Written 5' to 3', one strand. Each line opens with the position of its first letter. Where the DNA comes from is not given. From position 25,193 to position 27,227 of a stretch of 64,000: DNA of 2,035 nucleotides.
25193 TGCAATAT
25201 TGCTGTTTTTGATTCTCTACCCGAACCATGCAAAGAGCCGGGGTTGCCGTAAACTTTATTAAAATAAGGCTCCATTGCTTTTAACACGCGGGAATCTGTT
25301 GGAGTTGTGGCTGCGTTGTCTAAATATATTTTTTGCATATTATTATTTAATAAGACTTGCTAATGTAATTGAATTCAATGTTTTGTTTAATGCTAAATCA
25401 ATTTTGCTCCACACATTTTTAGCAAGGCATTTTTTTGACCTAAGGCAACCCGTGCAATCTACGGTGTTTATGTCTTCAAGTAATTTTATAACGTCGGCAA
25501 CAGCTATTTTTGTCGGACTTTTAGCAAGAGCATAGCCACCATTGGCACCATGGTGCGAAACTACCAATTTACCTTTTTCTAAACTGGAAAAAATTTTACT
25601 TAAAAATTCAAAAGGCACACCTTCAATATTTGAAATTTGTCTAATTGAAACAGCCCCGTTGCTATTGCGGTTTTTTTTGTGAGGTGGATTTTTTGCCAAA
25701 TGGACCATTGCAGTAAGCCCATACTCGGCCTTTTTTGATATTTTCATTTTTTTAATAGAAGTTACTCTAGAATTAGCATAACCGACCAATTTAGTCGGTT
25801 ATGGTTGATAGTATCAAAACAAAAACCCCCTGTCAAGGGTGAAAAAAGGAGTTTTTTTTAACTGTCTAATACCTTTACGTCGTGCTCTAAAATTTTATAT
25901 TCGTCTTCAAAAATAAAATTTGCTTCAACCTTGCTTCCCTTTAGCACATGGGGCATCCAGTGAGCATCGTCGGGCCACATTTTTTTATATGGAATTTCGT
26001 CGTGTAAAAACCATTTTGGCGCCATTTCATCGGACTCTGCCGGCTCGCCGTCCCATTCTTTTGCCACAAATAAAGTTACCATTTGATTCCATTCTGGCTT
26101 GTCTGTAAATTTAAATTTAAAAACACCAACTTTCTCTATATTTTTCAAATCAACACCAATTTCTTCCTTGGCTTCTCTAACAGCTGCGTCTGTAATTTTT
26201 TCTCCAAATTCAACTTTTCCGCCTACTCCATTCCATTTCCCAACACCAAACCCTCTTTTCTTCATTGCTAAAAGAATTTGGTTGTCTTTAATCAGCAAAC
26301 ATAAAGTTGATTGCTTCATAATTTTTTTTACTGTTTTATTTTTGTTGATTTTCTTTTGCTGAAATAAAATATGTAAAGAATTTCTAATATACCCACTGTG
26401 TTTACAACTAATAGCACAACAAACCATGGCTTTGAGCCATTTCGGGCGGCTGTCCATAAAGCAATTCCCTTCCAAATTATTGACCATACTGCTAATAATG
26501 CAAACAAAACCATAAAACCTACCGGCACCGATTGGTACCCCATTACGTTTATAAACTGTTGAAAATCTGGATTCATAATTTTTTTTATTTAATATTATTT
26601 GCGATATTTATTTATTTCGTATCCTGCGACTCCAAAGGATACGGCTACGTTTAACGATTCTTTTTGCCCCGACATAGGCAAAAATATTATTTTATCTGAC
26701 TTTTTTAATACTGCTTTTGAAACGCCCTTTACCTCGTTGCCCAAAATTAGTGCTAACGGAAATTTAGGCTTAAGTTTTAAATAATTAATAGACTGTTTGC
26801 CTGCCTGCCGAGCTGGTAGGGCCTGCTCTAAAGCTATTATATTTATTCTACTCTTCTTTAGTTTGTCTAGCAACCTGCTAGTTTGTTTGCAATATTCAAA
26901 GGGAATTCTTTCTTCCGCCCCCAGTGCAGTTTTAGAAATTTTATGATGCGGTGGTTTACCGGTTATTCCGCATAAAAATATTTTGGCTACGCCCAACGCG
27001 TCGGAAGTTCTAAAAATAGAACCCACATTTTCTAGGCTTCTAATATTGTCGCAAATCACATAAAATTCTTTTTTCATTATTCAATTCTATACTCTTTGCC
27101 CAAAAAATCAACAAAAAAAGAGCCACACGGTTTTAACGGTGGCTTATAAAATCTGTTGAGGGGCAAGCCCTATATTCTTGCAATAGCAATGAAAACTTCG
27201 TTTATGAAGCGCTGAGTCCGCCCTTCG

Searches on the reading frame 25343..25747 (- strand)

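Call 61: search_protein_families(library=pfam, proteins=[window:25343-25747:-], max_evalue=0.001)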
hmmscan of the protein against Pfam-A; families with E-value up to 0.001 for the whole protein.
window:25343-25747:- (134 aa): 1 family
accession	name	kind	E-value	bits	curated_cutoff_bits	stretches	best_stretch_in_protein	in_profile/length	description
PF02082.26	Rrf2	-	5.5e-29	101.4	30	1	3-134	1-131/132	Iron-dependent Transcriptional regulator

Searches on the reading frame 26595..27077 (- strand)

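Call 61: search_protein_families(library=pfam, proteins=[window:26595-27077:-], max_evalue=0.001)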
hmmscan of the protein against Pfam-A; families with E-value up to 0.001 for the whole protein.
window:26595-27077:- (160 aa): 1 family
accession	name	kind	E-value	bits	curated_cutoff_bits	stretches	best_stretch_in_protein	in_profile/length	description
PF00588.24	SpoU_methylase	-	1.1e-31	110.3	29.7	1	5-153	2-142/142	SpoU rRNA Methylase family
